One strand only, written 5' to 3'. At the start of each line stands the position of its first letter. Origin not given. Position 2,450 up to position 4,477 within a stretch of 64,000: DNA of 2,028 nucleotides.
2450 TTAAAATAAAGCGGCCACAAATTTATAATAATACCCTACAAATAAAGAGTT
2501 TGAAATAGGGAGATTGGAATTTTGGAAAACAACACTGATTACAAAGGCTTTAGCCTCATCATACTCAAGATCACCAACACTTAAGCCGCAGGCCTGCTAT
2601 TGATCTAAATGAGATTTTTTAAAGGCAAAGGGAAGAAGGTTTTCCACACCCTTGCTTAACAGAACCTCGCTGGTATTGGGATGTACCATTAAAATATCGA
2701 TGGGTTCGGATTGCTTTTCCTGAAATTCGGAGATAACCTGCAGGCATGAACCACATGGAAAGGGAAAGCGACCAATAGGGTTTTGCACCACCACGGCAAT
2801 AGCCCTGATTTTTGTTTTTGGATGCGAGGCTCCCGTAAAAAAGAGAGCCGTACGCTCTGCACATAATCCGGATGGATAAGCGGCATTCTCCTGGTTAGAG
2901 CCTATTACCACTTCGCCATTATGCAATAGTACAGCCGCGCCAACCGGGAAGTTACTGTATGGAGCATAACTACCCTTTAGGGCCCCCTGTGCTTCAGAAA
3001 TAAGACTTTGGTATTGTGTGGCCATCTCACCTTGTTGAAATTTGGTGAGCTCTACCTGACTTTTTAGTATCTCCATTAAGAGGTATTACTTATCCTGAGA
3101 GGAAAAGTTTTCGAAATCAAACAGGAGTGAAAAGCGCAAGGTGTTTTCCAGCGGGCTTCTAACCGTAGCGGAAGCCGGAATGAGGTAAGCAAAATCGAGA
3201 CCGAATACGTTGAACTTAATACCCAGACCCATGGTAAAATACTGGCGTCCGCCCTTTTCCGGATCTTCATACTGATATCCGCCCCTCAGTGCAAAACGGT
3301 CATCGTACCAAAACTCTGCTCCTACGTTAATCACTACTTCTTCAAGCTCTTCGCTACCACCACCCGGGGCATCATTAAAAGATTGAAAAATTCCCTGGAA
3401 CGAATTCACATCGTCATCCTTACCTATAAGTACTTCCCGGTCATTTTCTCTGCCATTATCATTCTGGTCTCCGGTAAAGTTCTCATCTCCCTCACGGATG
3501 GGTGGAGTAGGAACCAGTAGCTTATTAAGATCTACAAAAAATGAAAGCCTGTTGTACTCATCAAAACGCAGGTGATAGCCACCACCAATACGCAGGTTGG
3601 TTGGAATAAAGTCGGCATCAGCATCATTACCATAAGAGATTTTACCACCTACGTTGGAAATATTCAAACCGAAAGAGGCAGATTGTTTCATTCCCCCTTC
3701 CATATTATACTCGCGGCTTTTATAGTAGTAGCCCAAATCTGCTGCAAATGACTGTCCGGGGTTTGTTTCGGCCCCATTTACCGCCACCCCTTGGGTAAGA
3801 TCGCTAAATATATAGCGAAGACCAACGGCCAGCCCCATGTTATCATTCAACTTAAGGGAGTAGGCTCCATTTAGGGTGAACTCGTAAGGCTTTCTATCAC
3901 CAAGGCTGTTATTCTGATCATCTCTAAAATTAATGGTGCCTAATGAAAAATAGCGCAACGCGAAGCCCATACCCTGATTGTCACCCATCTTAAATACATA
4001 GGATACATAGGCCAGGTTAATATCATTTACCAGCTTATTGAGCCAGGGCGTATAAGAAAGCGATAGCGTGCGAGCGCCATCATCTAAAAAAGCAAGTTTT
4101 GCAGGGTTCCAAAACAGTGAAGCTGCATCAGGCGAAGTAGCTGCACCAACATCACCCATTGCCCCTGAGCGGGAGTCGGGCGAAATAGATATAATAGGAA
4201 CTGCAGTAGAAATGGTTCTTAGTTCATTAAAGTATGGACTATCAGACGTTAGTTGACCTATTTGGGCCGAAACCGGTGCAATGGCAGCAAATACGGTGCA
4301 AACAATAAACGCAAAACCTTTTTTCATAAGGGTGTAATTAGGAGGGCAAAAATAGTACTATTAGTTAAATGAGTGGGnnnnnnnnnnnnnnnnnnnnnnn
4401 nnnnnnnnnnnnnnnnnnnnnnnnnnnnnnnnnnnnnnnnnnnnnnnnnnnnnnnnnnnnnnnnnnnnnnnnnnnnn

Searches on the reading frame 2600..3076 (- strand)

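Call 74: search_protein_families(library=pfam, proteins=[window:2600-3076:-], max_evalue=0.00001)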
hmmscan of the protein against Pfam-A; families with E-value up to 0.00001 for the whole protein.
window:2600-3076:- (159 aa): 2 families
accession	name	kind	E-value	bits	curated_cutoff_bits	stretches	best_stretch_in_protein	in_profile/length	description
PF00383.29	dCMP_cyt_deam_1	-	1.1e-14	54.5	25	1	21-120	3-95/102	Cytidine and deoxycytidylate deaminase zinc-binding region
PF08211.18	dCMP_cyt_deam_2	-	1.2e-10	42.1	25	1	10-95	30-115/130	Cytidine and deoxycytidylate deaminase zinc-binding region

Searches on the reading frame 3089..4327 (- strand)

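Call 74: search_protein_families(library=pfam, proteins=[window:3089-4327:-], max_evalue=0.00001)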
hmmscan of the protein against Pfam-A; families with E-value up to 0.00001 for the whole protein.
window:3089-4327:- (413 aa): 1 family
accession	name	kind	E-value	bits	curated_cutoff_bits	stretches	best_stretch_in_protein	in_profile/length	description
PF19572.5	PorV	-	2.6e-63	214.3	27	1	35-276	5-242/243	Type IX secretion system protein PorV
